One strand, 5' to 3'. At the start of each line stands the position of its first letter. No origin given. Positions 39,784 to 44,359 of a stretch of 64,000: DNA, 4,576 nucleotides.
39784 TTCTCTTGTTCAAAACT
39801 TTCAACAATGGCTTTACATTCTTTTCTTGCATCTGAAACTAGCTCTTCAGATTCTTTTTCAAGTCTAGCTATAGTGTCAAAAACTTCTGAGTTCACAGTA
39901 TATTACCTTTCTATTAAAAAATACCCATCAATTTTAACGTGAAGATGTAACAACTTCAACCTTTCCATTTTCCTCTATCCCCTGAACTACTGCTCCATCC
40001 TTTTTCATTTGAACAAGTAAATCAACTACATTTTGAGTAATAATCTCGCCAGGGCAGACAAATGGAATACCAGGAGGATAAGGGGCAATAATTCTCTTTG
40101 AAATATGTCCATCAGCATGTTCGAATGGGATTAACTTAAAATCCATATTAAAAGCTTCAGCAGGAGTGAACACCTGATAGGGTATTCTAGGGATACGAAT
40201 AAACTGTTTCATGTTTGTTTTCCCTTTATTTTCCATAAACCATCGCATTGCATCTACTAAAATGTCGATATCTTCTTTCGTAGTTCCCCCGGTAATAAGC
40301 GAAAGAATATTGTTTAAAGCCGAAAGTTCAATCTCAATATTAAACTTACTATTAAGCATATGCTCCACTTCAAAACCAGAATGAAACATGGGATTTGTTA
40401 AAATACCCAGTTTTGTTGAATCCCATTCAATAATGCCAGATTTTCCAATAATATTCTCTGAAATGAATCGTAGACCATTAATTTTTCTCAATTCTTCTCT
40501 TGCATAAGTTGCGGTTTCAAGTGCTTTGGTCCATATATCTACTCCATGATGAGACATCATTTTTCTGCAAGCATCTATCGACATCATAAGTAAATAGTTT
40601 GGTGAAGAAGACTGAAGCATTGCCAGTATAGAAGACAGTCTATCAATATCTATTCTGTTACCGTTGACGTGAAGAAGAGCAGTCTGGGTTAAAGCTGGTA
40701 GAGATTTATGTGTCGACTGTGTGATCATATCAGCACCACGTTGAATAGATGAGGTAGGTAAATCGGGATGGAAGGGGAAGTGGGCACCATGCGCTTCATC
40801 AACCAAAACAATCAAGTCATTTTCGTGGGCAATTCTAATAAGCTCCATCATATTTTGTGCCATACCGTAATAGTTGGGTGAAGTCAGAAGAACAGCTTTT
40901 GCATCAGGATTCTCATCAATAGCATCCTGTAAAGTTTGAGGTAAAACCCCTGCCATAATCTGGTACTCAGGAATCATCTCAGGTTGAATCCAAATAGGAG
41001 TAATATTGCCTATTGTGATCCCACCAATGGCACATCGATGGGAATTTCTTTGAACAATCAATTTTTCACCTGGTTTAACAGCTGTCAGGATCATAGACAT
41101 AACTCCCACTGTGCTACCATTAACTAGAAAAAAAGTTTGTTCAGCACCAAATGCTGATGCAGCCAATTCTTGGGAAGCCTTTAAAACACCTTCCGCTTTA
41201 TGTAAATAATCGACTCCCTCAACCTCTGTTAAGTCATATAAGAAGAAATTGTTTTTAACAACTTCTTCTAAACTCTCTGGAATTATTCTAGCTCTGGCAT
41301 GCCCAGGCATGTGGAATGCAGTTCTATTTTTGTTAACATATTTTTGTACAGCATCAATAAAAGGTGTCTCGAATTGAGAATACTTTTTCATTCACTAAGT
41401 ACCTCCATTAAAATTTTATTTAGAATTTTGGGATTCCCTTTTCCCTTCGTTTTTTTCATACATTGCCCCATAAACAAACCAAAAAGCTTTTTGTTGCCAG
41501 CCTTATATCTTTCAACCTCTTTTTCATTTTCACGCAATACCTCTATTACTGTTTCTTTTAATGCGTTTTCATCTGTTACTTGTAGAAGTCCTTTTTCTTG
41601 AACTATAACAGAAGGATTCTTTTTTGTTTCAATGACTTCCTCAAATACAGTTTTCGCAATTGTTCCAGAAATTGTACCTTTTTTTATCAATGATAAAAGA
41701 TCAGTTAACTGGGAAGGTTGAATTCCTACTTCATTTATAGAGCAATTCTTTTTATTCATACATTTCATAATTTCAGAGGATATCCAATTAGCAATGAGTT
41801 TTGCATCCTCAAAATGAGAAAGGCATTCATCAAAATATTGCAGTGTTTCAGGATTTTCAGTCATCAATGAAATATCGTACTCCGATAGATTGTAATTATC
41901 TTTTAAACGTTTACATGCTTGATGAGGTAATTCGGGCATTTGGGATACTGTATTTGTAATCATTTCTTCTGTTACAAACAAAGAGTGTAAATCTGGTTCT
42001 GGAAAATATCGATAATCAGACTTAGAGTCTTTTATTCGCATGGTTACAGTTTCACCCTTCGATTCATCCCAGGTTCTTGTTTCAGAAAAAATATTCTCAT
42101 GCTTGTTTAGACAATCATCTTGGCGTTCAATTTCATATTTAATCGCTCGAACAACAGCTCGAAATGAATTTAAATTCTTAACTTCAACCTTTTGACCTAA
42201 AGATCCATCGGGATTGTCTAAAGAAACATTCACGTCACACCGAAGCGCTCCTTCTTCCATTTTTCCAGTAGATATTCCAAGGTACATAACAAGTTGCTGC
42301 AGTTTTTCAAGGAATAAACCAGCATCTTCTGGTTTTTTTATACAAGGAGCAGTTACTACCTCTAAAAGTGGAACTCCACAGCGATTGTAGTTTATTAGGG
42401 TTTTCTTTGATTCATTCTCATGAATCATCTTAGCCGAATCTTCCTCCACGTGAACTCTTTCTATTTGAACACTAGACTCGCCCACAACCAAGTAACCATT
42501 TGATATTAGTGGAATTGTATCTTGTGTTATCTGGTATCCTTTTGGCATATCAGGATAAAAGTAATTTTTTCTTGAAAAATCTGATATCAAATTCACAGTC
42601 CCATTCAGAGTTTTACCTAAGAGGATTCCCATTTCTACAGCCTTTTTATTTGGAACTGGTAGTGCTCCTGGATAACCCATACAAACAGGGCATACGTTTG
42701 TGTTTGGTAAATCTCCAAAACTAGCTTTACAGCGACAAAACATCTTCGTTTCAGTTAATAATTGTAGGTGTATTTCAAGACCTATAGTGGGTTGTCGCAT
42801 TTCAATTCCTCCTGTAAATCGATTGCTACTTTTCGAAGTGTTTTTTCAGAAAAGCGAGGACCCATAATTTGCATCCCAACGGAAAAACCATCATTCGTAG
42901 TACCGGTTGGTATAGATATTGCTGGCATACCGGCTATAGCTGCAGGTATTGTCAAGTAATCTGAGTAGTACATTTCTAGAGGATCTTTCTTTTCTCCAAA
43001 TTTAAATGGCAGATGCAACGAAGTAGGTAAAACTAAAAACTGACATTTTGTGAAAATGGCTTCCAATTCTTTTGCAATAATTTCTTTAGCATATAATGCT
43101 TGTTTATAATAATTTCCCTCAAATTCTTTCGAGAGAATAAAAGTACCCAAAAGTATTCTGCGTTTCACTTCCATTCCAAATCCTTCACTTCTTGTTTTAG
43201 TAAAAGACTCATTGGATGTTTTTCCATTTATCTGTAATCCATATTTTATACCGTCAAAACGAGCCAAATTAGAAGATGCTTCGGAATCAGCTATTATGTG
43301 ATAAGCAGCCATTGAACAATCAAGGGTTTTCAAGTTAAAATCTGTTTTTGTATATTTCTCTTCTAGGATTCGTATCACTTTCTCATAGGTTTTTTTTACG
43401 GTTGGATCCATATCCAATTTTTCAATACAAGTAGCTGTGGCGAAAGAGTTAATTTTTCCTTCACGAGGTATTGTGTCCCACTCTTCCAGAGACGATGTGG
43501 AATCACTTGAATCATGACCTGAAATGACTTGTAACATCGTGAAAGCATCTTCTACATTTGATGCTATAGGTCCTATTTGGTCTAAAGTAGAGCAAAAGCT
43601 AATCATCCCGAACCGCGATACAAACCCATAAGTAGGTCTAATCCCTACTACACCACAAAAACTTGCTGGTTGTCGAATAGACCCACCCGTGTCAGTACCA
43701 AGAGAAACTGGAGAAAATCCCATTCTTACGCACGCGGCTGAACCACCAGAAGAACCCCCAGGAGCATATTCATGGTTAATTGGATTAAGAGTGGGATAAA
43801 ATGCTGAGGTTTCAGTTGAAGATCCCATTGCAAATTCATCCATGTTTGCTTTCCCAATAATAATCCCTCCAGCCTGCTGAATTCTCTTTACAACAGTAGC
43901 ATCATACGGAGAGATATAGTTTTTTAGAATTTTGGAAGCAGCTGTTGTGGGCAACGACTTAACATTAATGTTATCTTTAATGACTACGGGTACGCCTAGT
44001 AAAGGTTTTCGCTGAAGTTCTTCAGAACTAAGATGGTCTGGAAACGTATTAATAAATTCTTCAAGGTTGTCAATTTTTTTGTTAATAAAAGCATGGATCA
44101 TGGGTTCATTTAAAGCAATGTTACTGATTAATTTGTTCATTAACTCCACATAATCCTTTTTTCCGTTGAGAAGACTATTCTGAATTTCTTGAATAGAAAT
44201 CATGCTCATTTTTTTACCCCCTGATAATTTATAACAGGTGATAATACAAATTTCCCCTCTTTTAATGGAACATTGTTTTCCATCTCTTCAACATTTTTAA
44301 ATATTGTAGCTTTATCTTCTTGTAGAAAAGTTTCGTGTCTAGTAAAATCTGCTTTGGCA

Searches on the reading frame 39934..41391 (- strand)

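Call 25: search_protein_families(library=pfam, proteins=[window:39934-41391:-], max_evalue=0.00001)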
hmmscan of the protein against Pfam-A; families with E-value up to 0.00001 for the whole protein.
window:39934-41391:- (485 aa): 3 families
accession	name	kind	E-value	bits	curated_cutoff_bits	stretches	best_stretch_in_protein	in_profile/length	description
PF01276.26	OKR_DC_1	-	8.9e-71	239.3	27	1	9-370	1-413/417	Orn/Lys/Arg decarboxylase, major domain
PF03711.20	OKR_DC_1_C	-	4.8e-09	37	24.2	1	381-464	23-112/132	Orn/Lys/Arg decarboxylase, C-terminal domain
PF00266.25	Aminotran_5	-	4.3e-07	29.7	21.5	0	74-231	49-203/371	Aminotransferase class-V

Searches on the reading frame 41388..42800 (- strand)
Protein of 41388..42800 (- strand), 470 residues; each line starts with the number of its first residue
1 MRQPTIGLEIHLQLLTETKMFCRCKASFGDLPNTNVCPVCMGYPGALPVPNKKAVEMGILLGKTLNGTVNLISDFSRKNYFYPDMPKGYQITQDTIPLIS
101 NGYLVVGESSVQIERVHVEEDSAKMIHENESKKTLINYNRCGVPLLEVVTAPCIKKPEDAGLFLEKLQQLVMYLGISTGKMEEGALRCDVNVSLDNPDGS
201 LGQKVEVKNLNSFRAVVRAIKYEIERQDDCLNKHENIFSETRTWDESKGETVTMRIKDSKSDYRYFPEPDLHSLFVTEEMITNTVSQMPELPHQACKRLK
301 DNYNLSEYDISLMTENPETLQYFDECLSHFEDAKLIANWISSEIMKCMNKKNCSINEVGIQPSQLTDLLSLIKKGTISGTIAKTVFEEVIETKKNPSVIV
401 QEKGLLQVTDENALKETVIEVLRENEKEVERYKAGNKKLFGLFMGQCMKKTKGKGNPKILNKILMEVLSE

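Call 25: search_protein_families(library=pfam, proteins=[window:41388-42800:-], max_evalue=0.00001)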
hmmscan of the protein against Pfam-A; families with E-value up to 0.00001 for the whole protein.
window:41388-42800:- (470 aa): 2 families
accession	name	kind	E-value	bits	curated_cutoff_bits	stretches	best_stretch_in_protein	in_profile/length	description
PF02934.20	GatB_N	-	1.1e-110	369.6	23.4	1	5-281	2-276/277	GatB/GatE catalytic domain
PF02637.23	GatB_Yqey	-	2.1e-49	167.6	27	1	321-468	1-148/148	GatB domain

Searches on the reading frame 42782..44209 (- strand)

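Call 25: search_protein_families(library=pfam, proteins=[window:42782-44209:-], max_evalue=0.00001)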
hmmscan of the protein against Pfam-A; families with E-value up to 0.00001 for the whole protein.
window:42782-44209:- (475 aa): 1 family
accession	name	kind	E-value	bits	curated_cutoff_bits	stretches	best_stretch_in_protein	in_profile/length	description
PF01425.27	Amidase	-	8.6e-126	421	27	1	23-458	2-444/445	Amidase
